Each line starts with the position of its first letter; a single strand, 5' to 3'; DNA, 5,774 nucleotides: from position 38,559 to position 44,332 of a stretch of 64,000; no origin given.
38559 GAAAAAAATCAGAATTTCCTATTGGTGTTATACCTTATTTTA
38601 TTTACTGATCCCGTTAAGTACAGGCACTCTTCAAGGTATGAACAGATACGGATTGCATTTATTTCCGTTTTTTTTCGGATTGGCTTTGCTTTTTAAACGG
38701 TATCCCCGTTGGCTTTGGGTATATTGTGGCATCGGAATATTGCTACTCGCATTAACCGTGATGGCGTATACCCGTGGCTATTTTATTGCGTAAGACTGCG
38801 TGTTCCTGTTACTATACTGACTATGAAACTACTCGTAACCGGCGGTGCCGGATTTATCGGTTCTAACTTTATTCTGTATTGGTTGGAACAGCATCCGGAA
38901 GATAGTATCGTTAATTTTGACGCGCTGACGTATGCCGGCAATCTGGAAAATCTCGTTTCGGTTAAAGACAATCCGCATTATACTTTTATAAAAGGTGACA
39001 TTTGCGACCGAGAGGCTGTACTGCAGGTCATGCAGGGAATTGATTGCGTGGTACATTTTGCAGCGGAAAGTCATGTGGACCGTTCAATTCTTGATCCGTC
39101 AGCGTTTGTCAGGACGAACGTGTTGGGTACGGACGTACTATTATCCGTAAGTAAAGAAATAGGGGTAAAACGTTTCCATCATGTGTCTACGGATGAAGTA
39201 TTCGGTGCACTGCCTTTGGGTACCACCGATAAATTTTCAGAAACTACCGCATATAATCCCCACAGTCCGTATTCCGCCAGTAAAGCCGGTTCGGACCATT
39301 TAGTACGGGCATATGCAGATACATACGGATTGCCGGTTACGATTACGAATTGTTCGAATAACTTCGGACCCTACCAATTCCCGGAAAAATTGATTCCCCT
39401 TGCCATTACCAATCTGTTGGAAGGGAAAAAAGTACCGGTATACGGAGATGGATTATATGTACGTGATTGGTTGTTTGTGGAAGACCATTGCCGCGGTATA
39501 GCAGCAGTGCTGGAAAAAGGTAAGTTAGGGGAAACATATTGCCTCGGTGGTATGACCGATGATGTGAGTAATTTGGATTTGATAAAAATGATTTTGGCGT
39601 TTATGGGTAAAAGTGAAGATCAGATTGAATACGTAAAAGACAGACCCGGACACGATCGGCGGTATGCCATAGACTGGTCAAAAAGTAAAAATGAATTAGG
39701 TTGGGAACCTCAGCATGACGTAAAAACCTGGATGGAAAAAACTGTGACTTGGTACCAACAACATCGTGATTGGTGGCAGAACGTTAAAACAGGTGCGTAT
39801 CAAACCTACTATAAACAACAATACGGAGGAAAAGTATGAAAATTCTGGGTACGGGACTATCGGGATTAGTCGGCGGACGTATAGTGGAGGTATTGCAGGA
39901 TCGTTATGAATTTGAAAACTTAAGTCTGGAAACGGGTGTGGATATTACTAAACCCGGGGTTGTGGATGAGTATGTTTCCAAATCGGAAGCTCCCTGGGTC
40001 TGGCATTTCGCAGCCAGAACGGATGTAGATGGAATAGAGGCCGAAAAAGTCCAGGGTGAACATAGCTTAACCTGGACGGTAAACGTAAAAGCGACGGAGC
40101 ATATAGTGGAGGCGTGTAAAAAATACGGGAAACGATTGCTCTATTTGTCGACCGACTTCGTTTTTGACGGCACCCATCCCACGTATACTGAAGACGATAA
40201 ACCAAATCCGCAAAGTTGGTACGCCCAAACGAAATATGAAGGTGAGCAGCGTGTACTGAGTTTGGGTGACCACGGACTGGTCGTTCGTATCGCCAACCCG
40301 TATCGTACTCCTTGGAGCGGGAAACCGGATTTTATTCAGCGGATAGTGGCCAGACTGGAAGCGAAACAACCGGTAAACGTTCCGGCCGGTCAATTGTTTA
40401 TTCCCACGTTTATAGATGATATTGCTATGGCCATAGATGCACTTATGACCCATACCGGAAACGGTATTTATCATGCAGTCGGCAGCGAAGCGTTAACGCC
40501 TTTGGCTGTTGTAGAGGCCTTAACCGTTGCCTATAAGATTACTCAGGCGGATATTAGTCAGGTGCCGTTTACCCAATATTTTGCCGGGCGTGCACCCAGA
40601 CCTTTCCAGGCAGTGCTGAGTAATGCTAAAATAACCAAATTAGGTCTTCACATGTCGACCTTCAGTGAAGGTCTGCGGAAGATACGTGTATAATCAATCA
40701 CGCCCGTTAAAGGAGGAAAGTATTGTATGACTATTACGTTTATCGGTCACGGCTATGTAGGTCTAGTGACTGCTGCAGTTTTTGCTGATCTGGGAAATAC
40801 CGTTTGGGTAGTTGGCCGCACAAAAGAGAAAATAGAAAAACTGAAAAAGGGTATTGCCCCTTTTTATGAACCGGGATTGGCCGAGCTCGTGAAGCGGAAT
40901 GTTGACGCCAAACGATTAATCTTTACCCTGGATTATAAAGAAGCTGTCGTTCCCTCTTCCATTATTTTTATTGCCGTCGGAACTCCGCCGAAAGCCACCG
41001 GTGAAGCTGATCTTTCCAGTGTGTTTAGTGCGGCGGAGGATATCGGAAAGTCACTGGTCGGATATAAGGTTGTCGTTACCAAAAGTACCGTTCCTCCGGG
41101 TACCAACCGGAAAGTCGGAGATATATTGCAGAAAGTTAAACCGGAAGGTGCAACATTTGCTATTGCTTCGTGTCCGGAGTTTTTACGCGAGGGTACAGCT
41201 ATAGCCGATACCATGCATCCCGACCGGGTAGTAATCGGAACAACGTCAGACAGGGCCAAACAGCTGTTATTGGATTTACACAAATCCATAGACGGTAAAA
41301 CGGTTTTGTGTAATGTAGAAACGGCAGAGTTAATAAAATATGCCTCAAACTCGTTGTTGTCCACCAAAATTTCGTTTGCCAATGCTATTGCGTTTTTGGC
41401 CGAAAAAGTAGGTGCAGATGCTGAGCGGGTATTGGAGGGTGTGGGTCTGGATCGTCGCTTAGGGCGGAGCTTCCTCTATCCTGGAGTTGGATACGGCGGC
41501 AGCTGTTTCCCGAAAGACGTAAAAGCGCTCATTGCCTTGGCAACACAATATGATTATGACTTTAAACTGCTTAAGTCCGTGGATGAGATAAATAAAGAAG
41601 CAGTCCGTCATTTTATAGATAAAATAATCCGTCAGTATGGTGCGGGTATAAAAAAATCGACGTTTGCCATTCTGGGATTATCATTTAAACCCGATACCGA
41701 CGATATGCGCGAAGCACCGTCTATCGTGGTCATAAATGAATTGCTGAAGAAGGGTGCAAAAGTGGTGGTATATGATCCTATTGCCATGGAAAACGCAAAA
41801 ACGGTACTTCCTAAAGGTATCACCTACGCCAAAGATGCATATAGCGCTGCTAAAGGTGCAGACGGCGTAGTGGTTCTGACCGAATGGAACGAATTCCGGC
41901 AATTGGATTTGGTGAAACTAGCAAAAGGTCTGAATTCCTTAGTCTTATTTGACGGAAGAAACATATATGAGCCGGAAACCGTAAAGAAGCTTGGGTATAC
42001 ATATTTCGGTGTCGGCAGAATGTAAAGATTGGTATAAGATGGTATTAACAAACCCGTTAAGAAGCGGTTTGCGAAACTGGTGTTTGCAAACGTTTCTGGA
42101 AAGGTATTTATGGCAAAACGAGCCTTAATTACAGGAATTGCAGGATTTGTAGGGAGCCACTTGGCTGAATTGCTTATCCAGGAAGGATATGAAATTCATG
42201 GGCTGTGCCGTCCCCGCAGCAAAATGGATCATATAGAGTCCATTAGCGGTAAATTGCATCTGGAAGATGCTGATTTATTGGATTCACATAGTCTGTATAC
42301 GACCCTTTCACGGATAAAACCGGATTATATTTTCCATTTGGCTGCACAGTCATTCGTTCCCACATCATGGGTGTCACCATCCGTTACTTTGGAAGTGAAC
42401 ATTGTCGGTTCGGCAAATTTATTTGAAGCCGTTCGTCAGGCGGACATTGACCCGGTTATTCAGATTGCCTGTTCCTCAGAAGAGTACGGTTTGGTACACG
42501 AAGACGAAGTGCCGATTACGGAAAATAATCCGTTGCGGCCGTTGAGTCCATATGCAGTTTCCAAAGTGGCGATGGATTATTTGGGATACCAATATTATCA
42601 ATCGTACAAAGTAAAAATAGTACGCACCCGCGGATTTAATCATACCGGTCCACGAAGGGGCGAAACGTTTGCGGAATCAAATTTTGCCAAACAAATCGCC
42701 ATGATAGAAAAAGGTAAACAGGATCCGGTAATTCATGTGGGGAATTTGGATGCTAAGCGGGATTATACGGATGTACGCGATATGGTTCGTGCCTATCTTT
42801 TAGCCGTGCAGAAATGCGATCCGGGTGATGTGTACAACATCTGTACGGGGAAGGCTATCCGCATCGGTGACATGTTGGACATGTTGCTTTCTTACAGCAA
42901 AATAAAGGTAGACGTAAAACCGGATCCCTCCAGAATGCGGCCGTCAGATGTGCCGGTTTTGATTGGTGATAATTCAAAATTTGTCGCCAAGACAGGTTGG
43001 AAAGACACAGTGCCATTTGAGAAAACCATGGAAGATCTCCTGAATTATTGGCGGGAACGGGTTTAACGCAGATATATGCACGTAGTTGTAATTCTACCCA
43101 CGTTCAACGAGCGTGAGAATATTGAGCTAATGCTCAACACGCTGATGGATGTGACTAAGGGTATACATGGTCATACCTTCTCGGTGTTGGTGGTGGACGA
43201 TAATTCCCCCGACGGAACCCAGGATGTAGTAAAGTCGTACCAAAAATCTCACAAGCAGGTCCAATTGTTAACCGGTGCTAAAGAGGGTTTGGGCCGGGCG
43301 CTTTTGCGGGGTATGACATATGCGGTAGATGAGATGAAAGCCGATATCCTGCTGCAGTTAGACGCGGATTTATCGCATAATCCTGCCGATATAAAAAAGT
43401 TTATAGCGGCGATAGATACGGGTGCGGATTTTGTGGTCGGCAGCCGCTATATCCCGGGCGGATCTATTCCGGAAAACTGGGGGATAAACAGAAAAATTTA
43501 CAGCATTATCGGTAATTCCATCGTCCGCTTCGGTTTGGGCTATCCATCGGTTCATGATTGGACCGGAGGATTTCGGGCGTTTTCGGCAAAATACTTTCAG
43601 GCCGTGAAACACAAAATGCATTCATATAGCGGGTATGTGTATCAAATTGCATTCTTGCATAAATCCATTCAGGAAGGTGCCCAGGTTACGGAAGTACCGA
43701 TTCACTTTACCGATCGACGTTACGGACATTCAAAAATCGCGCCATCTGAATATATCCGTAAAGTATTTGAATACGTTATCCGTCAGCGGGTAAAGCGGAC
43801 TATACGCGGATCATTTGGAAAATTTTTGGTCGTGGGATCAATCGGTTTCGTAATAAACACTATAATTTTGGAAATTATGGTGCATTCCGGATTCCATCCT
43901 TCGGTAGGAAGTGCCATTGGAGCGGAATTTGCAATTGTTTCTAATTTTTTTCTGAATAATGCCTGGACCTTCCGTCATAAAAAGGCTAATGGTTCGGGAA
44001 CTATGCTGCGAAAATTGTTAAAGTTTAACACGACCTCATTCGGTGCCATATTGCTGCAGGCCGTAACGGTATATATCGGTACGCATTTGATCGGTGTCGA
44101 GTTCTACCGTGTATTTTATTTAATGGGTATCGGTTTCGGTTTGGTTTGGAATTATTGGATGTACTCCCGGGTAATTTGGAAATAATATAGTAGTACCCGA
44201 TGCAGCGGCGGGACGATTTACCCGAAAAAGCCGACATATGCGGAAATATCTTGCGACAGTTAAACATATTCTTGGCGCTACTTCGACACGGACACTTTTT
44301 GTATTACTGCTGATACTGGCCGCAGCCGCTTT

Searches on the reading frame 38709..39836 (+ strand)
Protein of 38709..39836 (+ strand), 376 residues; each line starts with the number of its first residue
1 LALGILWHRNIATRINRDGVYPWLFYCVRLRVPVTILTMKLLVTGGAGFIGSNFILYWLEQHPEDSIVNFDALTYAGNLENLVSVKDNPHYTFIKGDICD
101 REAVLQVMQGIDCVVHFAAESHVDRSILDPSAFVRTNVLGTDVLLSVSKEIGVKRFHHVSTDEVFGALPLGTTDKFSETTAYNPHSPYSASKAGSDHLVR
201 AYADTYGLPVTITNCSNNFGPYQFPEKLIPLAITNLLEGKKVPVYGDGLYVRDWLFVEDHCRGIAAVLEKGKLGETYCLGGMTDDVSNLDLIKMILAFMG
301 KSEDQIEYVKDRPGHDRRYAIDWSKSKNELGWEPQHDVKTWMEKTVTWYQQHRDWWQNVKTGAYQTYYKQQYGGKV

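Call 10: search_protein_families(library=pfam, proteins=[window:38709-39836:+], max_evalue=0.001)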
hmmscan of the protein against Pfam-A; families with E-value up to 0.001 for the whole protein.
window:38709-39836:+ (376 aa): 7 families
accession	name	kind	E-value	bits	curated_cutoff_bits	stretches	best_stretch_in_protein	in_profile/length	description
PF16363.11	GDP_Man_Dehyd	-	2.5e-81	274.1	27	1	42-344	1-331/332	GDP-mannose 4,6 dehydratase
PF01370.27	Epimerase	-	2.7e-65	220.6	20.9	1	42-280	2-240/240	NAD dependent epimerase/dehydratase family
PF02719.21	Polysacc_synt_2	-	6.9e-19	68.6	20.2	1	41-314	1-266/293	Polysaccharide biosynthesis protein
PF01073.25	3Beta_HSD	-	1e-18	67.8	22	1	42-258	1-219/280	3-beta hydroxysteroid dehydrogenase/isomerase family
PF07993.18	NAD_binding_4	-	4.6e-16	59.2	20.1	1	43-217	1-206/258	Male sterility protein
PF04321.23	RmlD_sub_bind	-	2.2e-12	47.1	27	1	39-204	1-141/287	RmlD substrate binding domain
PF13460.12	NAD_binding_10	-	4.7e-07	30.3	27.2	1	71-201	21-133/184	NAD(P)H-binding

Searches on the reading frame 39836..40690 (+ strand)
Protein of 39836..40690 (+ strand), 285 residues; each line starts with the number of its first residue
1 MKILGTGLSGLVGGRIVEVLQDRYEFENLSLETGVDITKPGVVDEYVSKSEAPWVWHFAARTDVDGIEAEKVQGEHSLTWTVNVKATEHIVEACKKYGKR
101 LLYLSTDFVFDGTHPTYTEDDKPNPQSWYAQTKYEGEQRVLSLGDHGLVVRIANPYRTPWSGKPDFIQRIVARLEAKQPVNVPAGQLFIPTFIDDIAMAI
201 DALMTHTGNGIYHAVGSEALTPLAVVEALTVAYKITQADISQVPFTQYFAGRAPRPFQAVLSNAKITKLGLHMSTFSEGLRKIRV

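Call 10: search_protein_families(library=pfam, proteins=[window:39836-40690:+], max_evalue=0.001)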
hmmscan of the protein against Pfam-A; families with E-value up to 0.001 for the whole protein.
window:39836-40690:+ (285 aa): 5 families
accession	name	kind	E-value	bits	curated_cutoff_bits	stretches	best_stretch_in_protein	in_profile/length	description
PF04321.23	RmlD_sub_bind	-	4.3e-51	174.1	27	1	1-282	1-280/287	RmlD substrate binding domain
PF01370.27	Epimerase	-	7.4e-16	58.7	20.9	1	6-207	4-228/240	NAD dependent epimerase/dehydratase family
PF16363.11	GDP_Man_Dehyd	-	5.7e-07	29.7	27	1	18-145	41-169/332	GDP-mannose 4,6 dehydratase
PF07993.18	NAD_binding_4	-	1.2e-05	25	20.1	1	76-155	105-204/258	Male sterility protein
PF01073.25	3Beta_HSD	-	1.3e-05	24.8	22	1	33-142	50-159/280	3-beta hydroxysteroid dehydrogenase/isomerase family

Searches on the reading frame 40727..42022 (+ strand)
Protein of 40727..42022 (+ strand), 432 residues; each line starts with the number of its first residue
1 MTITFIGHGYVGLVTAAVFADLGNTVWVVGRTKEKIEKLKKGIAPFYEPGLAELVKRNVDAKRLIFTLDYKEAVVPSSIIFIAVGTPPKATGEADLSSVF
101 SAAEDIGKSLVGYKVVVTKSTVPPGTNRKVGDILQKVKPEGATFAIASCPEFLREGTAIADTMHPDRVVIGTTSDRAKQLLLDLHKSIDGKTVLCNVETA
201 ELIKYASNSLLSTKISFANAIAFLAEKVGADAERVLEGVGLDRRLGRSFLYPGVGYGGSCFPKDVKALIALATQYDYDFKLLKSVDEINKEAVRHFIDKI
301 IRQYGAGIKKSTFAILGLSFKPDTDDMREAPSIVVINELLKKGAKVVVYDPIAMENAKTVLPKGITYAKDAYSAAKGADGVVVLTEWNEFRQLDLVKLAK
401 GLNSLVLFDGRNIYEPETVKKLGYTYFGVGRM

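Call 10: search_protein_families(library=pfam, proteins=[window:40727-42022:+], max_evalue=0.001)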
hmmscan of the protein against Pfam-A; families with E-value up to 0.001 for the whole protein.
window:40727-42022:+ (432 aa): 8 families
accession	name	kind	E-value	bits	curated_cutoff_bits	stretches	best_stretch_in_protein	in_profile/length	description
PF03721.20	UDPG_MGDP_dh_N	-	6e-61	205.7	27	1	1-181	1-184/187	UDP-glucose/GDP-mannose dehydrogenase family, NAD binding domain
PF03720.21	UDPG_MGDP_dh_C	-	2.4e-35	121.4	30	1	314-416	1-103/103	UDP-glucose/GDP-mannose dehydrogenase family, UDP binding domain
PF00984.24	UDPG_MGDP_dh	-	6.2e-35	119.6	25.4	1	198-290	1-93/94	UDP-glucose/GDP-mannose dehydrogenase family, central domain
PF03446.21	NAD_binding_2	-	1.5e-06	28.7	21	0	2-80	1-59/161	NAD binding domain of 6-phosphogluconate dehydrogenase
PF03807.23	F420_oxidored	-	4.7e-06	27.6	21.6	0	2-84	1-67/94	NADP oxidoreductase coenzyme F420-dependent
PF02737.24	3HCDH_N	-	0.00049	20.5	22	0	2-74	1-77/180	3-hydroxyacyl-CoA dehydrogenase, NAD binding domain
PF07992.20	Pyr_redox_2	-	0.00057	19.8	26.1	0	3-53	145-195/291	Pyridine nucleotide-disulphide oxidoreductase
PF01210.29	NAD_Gly3P_dh_N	-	0.00091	19.7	23.1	0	3-86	2-79/158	NAD-dependent glycerol-3-phosphate dehydrogenase N-terminus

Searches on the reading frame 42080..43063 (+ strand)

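Call 10: search_protein_families(library=pfam, proteins=[window:42080-43063:+], max_evalue=0.001)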
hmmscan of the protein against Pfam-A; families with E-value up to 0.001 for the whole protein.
window:42080-43063:+ (328 aa): 6 families
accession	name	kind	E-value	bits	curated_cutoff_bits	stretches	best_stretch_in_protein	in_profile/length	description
PF16363.11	GDP_Man_Dehyd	-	2.9e-85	287.1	27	1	16-319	1-331/332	GDP-mannose 4,6 dehydratase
PF01370.27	Epimerase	-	3e-59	200.8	20.9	1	15-255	1-240/240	NAD dependent epimerase/dehydratase family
PF04321.23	RmlD_sub_bind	-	2.5e-11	43.6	27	1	14-245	2-199/287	RmlD substrate binding domain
PF02719.21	Polysacc_synt_2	-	3.3e-11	43.4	20.2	1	16-130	2-127/293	Polysaccharide biosynthesis protein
PF01073.25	3Beta_HSD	-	1.3e-06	28.1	22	1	16-128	1-113/280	3-beta hydroxysteroid dehydrogenase/isomerase family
PF07993.18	NAD_binding_4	-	6.7e-05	22.6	20.1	0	17-58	1-45/258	Male sterility protein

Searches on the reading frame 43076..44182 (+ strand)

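Call 10: search_protein_families(library=pfam, proteins=[window:43076-44182:+], max_evalue=0.001)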
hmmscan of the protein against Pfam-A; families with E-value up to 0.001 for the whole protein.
window:43076-44182:+ (369 aa): 2 families
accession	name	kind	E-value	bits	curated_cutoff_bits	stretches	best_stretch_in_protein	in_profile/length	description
PF00535.33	Glycos_transf_2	-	1.4e-26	93.8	23.3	1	5-175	2-165/168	Glycosyl transferase family 2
PF04138.20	GtrA_DPMS_TM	-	2.9e-20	73.1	26.1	1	249-368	1-117/117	GtrA/DPMS, transmembrane domain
